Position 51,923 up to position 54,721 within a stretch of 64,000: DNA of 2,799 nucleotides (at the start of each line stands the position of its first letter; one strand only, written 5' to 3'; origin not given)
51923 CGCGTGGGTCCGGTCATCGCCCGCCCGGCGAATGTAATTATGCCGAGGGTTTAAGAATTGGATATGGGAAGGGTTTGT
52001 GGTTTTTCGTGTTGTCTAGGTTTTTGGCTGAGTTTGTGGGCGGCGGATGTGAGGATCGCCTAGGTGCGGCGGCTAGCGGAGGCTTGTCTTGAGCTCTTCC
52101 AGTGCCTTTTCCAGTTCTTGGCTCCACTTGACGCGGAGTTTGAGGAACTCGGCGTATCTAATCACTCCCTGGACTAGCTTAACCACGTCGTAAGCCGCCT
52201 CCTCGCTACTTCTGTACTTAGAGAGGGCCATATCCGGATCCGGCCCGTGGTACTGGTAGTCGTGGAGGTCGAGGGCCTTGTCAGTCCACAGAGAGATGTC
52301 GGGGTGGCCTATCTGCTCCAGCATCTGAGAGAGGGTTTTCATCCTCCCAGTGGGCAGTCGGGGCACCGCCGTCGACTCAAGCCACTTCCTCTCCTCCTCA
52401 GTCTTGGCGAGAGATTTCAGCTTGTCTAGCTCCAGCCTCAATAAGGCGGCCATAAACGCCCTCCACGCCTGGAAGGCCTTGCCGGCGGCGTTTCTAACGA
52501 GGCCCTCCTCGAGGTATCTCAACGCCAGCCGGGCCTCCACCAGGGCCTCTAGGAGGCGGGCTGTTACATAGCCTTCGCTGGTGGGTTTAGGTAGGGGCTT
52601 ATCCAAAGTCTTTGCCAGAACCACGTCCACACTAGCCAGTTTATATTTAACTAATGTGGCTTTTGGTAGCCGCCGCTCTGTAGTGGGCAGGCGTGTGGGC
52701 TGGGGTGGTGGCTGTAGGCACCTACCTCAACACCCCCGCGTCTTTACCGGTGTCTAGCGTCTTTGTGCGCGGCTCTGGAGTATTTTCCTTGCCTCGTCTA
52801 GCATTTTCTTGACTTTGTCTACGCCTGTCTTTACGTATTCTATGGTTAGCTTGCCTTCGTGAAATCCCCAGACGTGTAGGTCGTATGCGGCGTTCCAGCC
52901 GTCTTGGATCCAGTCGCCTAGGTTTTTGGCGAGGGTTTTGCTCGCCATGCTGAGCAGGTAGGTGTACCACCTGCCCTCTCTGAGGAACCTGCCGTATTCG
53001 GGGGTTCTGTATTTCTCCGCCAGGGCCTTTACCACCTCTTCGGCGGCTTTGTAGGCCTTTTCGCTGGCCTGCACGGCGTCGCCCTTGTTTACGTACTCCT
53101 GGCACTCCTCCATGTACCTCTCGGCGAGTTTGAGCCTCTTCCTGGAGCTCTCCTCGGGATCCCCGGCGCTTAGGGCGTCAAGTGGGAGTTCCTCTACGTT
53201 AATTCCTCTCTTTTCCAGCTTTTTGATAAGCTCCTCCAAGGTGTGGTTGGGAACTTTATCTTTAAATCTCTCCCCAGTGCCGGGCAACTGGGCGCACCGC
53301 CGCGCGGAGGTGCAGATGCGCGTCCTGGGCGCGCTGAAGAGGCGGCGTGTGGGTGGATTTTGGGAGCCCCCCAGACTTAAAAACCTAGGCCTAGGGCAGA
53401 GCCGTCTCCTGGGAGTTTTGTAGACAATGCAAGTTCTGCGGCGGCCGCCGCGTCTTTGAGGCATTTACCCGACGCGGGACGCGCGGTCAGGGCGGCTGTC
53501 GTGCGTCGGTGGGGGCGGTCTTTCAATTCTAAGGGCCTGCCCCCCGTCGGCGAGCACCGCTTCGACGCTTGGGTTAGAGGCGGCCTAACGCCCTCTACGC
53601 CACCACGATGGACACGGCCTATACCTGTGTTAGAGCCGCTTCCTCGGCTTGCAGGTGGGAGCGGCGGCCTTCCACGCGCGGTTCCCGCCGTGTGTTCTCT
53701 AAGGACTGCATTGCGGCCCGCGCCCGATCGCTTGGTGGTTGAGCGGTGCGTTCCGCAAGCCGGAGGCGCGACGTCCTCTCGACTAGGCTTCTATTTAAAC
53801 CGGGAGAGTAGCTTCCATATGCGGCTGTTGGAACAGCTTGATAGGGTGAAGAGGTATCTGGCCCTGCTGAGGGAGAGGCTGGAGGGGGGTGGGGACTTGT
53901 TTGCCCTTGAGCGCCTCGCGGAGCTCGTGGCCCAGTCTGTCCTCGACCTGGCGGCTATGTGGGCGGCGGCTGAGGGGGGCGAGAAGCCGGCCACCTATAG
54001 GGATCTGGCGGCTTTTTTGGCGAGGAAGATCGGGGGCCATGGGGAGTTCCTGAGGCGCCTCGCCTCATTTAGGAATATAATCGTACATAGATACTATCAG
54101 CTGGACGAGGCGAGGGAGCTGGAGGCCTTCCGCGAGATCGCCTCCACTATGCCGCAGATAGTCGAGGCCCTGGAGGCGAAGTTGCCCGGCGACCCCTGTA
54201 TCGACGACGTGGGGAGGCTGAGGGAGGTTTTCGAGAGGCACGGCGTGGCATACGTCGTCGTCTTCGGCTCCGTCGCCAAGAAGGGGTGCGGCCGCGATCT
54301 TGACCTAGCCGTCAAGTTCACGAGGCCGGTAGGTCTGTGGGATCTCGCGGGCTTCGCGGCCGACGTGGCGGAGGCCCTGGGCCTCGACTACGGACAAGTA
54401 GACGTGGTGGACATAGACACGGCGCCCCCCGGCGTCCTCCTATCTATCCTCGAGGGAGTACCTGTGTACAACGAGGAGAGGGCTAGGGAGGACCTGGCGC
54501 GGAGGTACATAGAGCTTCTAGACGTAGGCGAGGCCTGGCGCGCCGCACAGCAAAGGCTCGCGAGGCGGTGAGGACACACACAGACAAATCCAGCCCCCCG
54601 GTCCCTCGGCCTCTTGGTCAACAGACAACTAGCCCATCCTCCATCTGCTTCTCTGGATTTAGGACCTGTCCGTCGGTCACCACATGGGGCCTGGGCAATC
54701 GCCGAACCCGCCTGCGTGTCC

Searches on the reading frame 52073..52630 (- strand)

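Call 69: search_protein_families(library=pfam, proteins=[window:52073-52630:-], max_evalue=0.001)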
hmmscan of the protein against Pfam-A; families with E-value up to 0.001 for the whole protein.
window:52073-52630:- (185 aa): 1 family
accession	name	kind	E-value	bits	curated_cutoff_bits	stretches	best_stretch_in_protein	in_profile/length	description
PF05942.16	PaREP1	-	1.8e-30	105.7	24.4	1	24-150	1-115/115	Archaeal PaREP1/PaREP8 family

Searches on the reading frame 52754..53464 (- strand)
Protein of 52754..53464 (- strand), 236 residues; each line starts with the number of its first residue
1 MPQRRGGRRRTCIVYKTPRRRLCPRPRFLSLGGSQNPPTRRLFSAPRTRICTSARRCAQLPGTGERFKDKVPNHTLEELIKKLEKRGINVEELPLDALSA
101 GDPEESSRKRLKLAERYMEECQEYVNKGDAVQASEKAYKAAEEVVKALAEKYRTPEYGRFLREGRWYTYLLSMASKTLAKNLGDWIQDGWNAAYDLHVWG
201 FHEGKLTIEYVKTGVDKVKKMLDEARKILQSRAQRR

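Call 69: search_protein_families(library=pfam, proteins=[window:52754-53464:-], max_evalue=0.001)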
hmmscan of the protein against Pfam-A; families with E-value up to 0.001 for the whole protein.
window:52754-53464:- (236 aa): 1 family
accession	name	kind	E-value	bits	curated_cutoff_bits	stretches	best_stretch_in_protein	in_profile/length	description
PF05942.16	PaREP1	-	1.8e-37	128.2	24.4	1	110-222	2-115/115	Archaeal PaREP1/PaREP8 family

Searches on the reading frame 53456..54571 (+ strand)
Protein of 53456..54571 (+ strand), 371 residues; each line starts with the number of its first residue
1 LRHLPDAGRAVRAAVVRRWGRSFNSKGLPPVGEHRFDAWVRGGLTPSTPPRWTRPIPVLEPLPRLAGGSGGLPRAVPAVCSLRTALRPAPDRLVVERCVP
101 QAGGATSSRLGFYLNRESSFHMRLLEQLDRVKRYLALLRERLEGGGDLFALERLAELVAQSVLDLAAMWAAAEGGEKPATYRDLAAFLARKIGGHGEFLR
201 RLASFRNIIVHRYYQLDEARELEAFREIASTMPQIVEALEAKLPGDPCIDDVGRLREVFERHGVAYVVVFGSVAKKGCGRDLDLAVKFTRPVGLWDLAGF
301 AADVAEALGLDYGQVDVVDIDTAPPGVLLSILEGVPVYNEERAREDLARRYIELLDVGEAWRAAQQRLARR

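Call 69: search_protein_families(library=pfam, proteins=[window:53456-54571:+], max_evalue=0.001)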
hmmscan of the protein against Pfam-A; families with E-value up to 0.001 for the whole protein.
window:53456-54571:+ (371 aa): 2 families
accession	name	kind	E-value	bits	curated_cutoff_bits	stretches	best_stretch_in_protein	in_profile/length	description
PF01934.22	HepT-like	-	1.7e-14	54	23.5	1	125-238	2-119/120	Ribonuclease HepT-like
PF18765.7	Polbeta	-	5.8e-07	30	26.9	1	255-341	3-91/93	Polymerase beta, Nucleotidyltransferase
